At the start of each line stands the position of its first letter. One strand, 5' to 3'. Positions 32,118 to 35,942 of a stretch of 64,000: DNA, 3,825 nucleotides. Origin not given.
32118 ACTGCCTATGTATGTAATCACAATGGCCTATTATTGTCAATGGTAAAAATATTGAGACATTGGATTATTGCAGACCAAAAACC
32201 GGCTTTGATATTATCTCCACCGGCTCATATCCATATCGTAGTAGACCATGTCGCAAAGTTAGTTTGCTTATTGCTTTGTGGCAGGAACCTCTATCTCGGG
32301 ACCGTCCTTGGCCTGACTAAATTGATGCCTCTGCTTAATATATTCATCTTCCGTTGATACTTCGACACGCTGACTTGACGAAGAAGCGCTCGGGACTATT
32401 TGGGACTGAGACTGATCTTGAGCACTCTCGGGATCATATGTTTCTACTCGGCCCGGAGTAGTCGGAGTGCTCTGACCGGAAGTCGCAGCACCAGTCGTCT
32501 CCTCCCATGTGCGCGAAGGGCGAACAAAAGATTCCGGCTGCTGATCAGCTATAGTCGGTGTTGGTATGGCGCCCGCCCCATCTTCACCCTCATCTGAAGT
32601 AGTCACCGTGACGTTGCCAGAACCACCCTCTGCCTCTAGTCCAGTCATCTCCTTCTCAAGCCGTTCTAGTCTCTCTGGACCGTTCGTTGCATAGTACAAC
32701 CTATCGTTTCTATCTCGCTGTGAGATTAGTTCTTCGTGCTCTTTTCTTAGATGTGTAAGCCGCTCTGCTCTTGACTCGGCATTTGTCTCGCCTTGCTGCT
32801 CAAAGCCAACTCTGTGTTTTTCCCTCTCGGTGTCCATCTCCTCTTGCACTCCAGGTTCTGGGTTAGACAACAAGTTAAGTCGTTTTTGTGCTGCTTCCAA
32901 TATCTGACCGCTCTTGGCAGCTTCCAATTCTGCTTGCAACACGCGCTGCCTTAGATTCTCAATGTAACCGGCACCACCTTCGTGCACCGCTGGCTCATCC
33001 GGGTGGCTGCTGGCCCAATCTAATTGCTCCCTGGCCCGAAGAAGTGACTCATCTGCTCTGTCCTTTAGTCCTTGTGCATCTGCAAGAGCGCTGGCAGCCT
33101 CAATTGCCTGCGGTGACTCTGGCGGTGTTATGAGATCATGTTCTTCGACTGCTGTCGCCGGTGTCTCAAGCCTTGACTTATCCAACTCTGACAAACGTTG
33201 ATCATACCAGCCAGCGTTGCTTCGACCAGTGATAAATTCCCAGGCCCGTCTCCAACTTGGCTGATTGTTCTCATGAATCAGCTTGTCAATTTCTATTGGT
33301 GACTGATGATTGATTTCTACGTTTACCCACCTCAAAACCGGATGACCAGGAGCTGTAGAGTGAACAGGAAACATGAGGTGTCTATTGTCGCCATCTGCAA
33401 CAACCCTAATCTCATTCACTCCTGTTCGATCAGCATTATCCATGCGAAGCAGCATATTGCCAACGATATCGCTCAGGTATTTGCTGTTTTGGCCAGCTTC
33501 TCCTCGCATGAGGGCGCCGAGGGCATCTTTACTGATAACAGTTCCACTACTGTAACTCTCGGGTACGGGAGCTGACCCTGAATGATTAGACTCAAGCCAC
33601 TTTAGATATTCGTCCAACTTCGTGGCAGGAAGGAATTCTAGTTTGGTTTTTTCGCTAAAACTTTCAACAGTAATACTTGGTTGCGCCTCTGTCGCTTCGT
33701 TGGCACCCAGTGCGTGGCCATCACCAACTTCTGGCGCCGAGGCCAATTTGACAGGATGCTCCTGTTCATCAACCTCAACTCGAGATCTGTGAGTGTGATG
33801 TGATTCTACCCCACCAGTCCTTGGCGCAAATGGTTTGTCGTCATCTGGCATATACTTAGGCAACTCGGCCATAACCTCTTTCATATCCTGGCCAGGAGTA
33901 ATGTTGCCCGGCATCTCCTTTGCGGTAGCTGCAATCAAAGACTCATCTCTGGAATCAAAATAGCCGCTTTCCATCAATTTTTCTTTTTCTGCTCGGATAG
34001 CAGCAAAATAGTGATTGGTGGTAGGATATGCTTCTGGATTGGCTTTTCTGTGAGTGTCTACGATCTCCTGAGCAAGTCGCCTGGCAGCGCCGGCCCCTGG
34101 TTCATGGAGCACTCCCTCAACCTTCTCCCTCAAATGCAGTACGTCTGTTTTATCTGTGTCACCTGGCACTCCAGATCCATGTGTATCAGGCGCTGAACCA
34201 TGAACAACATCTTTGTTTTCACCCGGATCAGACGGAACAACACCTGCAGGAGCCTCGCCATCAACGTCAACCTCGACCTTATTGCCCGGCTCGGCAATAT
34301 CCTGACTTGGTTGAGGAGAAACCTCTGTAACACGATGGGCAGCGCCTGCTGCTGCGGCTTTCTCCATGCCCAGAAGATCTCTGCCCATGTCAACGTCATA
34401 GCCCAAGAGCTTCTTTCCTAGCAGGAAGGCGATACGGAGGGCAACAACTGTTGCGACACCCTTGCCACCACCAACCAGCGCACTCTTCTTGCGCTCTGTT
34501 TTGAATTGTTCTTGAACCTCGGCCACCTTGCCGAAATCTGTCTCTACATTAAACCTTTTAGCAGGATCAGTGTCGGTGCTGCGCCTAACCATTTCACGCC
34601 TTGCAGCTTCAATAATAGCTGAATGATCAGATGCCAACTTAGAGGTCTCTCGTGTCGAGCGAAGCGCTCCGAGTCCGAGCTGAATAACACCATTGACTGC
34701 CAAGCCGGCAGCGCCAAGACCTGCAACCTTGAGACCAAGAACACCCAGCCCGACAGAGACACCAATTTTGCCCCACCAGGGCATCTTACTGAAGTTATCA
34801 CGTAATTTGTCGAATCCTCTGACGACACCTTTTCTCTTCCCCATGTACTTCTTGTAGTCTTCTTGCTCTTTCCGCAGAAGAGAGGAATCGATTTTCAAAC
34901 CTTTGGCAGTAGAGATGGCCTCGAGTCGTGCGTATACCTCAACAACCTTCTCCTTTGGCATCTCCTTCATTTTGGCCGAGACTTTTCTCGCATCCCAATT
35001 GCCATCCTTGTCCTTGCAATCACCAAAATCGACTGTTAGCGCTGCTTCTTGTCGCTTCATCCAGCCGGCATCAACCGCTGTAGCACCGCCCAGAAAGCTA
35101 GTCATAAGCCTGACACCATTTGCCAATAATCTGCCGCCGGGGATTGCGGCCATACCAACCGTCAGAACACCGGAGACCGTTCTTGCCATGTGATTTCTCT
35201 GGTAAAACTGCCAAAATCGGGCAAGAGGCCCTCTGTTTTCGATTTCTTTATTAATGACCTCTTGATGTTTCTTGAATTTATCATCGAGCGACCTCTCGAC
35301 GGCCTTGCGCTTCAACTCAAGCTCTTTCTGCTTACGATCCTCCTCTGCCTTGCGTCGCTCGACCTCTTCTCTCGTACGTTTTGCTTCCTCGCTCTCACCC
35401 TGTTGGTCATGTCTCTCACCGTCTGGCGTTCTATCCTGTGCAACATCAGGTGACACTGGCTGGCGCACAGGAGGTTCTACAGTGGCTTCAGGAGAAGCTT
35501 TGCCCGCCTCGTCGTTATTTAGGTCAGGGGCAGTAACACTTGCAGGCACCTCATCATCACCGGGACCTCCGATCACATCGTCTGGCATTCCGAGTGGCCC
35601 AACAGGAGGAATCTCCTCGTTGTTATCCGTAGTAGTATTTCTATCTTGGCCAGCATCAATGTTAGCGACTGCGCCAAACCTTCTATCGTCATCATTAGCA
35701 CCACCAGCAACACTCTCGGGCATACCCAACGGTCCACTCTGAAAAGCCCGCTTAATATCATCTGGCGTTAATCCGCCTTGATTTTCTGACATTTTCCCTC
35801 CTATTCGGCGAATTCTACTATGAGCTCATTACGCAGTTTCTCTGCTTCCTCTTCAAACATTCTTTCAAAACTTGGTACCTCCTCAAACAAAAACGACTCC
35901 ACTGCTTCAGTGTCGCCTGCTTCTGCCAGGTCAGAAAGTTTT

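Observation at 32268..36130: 1174-aa glycine-zipper multi-TM protein co-transcribed with a 109-aa highly acidic partner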

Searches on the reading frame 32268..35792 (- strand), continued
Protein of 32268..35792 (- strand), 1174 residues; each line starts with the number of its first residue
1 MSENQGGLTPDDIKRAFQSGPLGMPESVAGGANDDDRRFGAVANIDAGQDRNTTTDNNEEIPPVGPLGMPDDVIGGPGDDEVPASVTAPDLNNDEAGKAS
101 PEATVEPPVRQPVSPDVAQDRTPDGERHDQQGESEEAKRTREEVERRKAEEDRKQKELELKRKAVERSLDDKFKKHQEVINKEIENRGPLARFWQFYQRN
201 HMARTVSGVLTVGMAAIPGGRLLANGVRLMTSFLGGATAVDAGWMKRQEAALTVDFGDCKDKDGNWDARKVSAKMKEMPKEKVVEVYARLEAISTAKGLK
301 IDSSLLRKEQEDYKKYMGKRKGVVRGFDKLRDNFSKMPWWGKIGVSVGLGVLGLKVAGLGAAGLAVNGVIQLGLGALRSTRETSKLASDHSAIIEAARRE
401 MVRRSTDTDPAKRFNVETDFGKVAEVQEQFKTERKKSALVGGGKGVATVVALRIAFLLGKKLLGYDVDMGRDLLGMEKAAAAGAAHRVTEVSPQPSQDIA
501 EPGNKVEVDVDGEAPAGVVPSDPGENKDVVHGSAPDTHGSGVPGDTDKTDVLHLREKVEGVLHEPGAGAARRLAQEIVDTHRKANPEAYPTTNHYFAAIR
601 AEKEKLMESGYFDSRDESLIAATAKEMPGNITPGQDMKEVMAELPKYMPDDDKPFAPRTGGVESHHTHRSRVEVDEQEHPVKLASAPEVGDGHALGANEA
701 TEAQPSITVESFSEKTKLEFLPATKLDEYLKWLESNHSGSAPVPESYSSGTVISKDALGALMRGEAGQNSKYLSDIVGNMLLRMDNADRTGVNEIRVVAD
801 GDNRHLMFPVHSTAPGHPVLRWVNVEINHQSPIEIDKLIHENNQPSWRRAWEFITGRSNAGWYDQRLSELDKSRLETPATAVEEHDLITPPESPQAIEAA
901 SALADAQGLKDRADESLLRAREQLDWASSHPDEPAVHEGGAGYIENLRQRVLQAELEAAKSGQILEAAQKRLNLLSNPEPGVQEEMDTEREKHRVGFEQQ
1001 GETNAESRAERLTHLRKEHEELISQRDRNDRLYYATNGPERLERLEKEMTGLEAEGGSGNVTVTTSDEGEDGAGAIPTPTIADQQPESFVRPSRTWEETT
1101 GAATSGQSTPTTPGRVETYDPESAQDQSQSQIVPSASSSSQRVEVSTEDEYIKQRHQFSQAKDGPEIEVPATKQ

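Call 63: predict_structure(alignment_id=A5)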
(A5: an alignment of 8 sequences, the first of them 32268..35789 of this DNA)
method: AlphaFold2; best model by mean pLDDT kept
length: 1173 residues; sequences in the alignment: 8
mean_pLDDT: 47.0   pTM: 0.30
mean pLDDT of the five models: 47.0, 46.9, 46.8, 46.3, 43.5
residues with pLDDT >= 90: 14; 70-90: 207; 50-70: 226; < 50: 726
segments of 3 or more residues with pLDDT < 50: 1-132, 199-225, 298-309, 315-327, 336-386, 452-564, 622-741, 764-769, 810-817, 825-892, 977-985, 991-1005, 1032-1146, 1159-1173
pLDDT, mean of each block of 10 residues (from residue 1): 30 39 25 25 26 26 29 26 27 26 28 30 34 59 71 70 69 63 52 52 46 43 48 60 73 78 74 83 83 60 44 47 46 48 43 35 37 36 49 79 74 74 76 64 50 45 32 25 23 25 26 26 27 25 28 29 57 75 69 73 74 66 46 39 36 28 23 25 27 22 24 27 37 36 59 65 49 60 63 67 60 42 43 37 39 39 37 28 29 61 83 89 81 54 86 90 85 57 49 41 53 76 66 44 37 26 25 25 25 27 29 30 29 28 44 52 40 35
secondary structure, 60 per line:
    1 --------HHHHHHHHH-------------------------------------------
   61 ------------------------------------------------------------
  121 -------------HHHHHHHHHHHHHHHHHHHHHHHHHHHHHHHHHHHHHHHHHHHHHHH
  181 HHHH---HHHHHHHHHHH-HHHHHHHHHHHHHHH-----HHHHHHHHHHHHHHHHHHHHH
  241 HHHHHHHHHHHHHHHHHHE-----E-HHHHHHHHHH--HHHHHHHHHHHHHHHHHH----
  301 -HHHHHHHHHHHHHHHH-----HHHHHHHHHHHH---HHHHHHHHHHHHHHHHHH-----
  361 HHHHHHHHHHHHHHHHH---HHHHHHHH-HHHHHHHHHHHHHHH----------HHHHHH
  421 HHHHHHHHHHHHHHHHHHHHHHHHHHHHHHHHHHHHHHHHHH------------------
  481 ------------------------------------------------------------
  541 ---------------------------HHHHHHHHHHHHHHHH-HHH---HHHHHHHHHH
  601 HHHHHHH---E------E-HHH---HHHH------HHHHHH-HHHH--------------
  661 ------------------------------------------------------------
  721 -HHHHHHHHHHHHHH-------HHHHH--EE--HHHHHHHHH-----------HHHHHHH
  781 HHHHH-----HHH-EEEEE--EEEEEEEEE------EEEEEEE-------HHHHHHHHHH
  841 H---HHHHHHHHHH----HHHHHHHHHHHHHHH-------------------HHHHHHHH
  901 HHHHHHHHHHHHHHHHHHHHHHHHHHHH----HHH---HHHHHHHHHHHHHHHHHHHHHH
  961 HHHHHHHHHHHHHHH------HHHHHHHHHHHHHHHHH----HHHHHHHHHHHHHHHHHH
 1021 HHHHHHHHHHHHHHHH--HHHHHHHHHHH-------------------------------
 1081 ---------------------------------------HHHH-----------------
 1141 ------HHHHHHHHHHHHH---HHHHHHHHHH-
elements in order (helices of 4 or more, strands of 3 or more residues): H9-17 H134-184 H188-198 H200-214 H220-258 H267-276 H279-296 H302-317 H323-334 H338-355 H361-377 H381-388 H390-404 H415-462 H568-583 H591-607 H626-629 H636-641 H643-646 H722-735 H743-747 H754-762 H774-785 E795-799 E802-810 E817-823 H831-841 H845-854 H859-873 H893-928 H939-975 H982-998 H1003-1036 H1039-1049 H1120-1123 H1147-1159 H1163-1172
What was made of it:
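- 35205..35390 (-): Charged long helix / coiled-coil-like segment (about residues 135-196) leading into the conserved basic motif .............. AF2 helix 134-184, pLDDT about 70 (call 63).
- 34401..34481 (-): Third hydrophobic helix (residues 438-464), a candidate membrane span followed by an acidic Pro-rich linker. AF2 gives a long helix at 415-462 (call 63).
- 33195..33587 (-): Module C (residues about 736-866): conserved alpha/beta block, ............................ AF2 gives strands at 795-823, pLDDT about 60-67 (call 63).
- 32271..33113 (-): Lineage-specific C-terminal part: helical hairpin / coiled coil (residues about 894-1050), then the S/T/Q-rich disordered tail (1051-1174). pLDDT 83-90 for residues 893-975 (call 63).
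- The AF2 secondary structure shows helix-break-helix at both hairpins (call 63). AF2 confidence in both hairpins is below 50 (call 63).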

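Call 67: fold_search(model_id=the predicted structure, library=pdb)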
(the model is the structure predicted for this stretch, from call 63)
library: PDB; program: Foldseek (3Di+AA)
matches with E <= 10: 441; with E <= 0.001: 0
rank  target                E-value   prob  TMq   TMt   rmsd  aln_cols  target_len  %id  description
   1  5z7b_A                3.0e-02  0.41  0.04  0.17  21.4       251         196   17  Crystal structure of the VanR transcription factor in complex with vanillate (released 2018-08-29)
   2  5z7b_B                5.2e-02  0.66  0.06  0.25  20.4       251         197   15  Crystal structure of the VanR transcription factor in complex with vanillate (released 2018-08-29)
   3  6ixv_D                1.3e-01  1.00  0.07  0.35  16.8       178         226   18  Crystal structure of SH3BP5-Rab11a (released 2019-03-20)
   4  2ysu_B                1.4e-01  1.00  0.07  0.58   6.6       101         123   15  Structure of the complex between BtuB and Colicin E2 receptor binding domain (released 2007-06-19)
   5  6ixv_A                1.9e-01  1.00  0.08  0.34  13.4       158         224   19  Crystal structure of SH3BP5-Rab11a (released 2019-03-20)
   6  6ixg_B                2.1e-01  0.77  0.07  0.23  15.3       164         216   19  Crystal structure of native apo SH3BP5 (P41) (released 2019-03-20)
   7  7nsu_D                2.1e-01  0.57  0.06  0.14  21.0       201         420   15  ColicinE9 intact translocation complex (released 2021-08-11)
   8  6lg2_A                2.2e-01  0.85  0.06  0.27  21.8       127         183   16  VanR bound to Vanillate (released 2020-02-12)
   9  6ixf_A                2.3e-01  0.99  0.07  0.33  16.8       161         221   19  Crystal structure of SeMet apo SH3BP5 (P41) (released 2019-03-20)
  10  6ixe                  2.4e-01  0.80  0.06  0.23  15.3       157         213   19  Crystal structure of SeMet apo SH3BP5 (I41) (released 2019-03-20)
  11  8glv_Eb               2.4e-01  0.11  0.04  0.03  34.5       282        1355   13  96-nm repeat unit of doublet microtubules from Chlamydomonas reinhardtii flagella (released 2023-05-31)
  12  6djl_B                2.8e-01  0.99  0.07  0.34  13.5       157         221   19  Crystal structure of the Rab11 GEF SH3BP5 bound to nucleotide free Rab11A (released 2018-09-26)
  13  6qpq_C                2.8e-01  0.93  0.07  0.20  19.1       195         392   13  The structure of the cohesin head module elucidates the mechanism of ring opening (released 2020-02-05)
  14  6lg2_B                3.1e-01  0.47  0.05  0.18  23.0       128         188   21  VanR bound to Vanillate (released 2020-02-12)
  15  2b5u_A                3.1e-01  0.28  0.04  0.09  23.1       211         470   14  Crystal Structure Of Colicin E3 V206C Mutant In Complex With Its Immunity Protein (released 2006-11-07)
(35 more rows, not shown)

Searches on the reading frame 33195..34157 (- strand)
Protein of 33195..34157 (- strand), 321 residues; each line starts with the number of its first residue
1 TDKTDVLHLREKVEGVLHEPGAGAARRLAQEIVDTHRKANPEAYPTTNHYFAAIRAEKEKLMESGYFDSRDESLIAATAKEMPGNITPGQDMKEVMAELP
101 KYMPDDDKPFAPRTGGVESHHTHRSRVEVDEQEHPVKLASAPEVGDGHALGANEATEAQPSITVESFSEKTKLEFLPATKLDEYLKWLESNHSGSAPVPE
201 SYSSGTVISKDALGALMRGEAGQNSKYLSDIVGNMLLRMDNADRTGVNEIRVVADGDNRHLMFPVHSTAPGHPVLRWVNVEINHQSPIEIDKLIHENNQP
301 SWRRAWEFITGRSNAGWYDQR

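Call 96: search_solved_structures(query=A8, max_evalue=10)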
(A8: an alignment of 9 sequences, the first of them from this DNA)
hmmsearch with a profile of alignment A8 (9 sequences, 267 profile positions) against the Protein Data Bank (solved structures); distinct sequences matched with E-value up to 10: 4.
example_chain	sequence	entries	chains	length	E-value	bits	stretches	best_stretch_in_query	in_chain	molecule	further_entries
5xt3_A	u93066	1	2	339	0.19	14.7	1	155-230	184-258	Phosphodiesterase acting on cyclic dinucleotides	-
9exk_A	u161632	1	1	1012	1.2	12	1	24-81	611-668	De novo designed protein K12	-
5xsj_L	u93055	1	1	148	1.3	11.9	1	121-207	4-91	Signal transduction histidine kinase, LytS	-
5xsd_L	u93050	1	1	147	1.6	11.7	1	123-207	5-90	Signal transduction histidine kinase, LytS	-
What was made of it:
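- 33855..34145 (-): Module B (residues about 550-646): conserved helical block, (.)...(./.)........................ No PDB profile hit (call 96).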

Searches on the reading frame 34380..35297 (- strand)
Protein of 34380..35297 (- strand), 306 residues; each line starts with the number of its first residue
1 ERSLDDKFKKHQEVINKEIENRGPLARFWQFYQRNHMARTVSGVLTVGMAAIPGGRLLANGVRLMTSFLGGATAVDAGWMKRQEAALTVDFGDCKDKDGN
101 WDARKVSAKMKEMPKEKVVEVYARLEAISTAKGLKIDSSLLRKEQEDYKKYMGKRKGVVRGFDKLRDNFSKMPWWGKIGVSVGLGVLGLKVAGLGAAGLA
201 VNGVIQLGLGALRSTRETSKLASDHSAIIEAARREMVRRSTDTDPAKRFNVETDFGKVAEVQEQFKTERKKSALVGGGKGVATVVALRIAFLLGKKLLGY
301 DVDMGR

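Call 30: find_homologous_proteins(query=A3, max_evalue=0.001)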
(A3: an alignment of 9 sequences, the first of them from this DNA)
Query A3 (9 sequences): 8000 candidates shared short words with the query, none scored E <= 0.001.
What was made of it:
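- Tried and rejected: The same search with the module-A profile returned nothing, because 8000 low-complexity candidates swamped it (call 30).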

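Call 33: find_related_loci(query=A4, collection=genome_contigs, flank=8000)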
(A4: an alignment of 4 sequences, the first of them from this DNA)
Query A4 (306 aa) in genome_contigs; peptide patterns used: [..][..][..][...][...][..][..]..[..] (x = any residue, [..] = any of these).
113 stretches matched a pattern, but none encodes a relative of the query by tblastn (E <= 1e-3).

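Call 34: find_related_loci(query=A4, collection=metagenome_contigs, flank=8000)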
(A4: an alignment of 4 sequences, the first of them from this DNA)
Query A4 (306 aa) in metagenome_contigs; peptide patterns used: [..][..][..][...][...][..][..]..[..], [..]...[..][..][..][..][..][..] (x = any residue, [..] = any of these).
600 stretches matched a pattern, but none encodes a relative of the query by tblastn (E <= 1e-3).

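Call 35: find_related_loci(query=A4, collection=viral_contigs, flank=8000)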
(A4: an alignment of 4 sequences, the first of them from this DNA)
Query A4 (306 aa) in viral_contigs; peptide patterns used: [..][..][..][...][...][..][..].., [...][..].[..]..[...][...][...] (x = any residue, [..] = any of these).
253 stretches matched a pattern, but none encodes a relative of the query by tblastn (E <= 1e-3).
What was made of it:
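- On Phage tape-measure protein plus chaperone: IMG/VR gave no relative (call 35).
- No relatives in IMG/VR (call 35).
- Tried and rejected: IMG/VR gave none (call 35).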

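Call 52: search_solved_structures(query=A3, max_evalue=10)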
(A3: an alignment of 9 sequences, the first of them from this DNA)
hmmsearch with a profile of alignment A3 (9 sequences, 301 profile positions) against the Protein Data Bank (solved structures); distinct sequences matched with E-value up to 10: 12.
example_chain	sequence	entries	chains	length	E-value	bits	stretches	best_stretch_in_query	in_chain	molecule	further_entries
3zk8_A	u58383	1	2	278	0.12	14.6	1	135-187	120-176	MANGANESE ABC TRANSPORTER SUBSTRATE-BINDING LIPOPROTEIN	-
3zk9_A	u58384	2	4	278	0.14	14.4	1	135-186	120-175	MANGANESE ABC TRANSPORTER SUBSTRATE-BINDING LIPOPROTEIN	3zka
3zk7_A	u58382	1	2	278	0.14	14.4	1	135-186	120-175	MANGANESE ABC TRANSPORTER SUBSTRATE-BINDING LIPOPROTEIN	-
4uto_A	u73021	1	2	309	0.16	14.2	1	135-186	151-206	MANGANESE ABC TRANSPORTER SUBSTRATE-BINDING LIPOPROTEIN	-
1psz_A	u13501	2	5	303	0.16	14.2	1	135-186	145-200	PROTEIN (SURFACE ANTIGEN PSAA) | MANGANESE ABC TRANSPORTER SUBSTRATE-BINDING LIPOPROTEIN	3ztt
4utp_A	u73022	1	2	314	0.16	14.2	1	135-186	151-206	MANGANESE ABC TRANSPORTER SUBSTRATE-BINDING LIPOPROTEIN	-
5b7x_A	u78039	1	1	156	0.57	12.4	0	84-125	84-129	Calmodulin, putative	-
7tgh_TD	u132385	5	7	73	0.69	12.1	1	79-115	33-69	Transmembrane protein, putative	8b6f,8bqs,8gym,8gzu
9fia_Bc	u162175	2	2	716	1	11.6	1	82-144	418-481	Enoyl-CoA hydratase/isomerase family protein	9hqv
7czl_n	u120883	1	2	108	1.4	11.2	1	13-50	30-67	Psb27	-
2y6x_A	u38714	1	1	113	1.5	11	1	13-50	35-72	PHOTOSYSTEM II 11 KD PROTEIN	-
6s8t_A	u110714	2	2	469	2.7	10.2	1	149-185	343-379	Erythrocyte membrane protein 1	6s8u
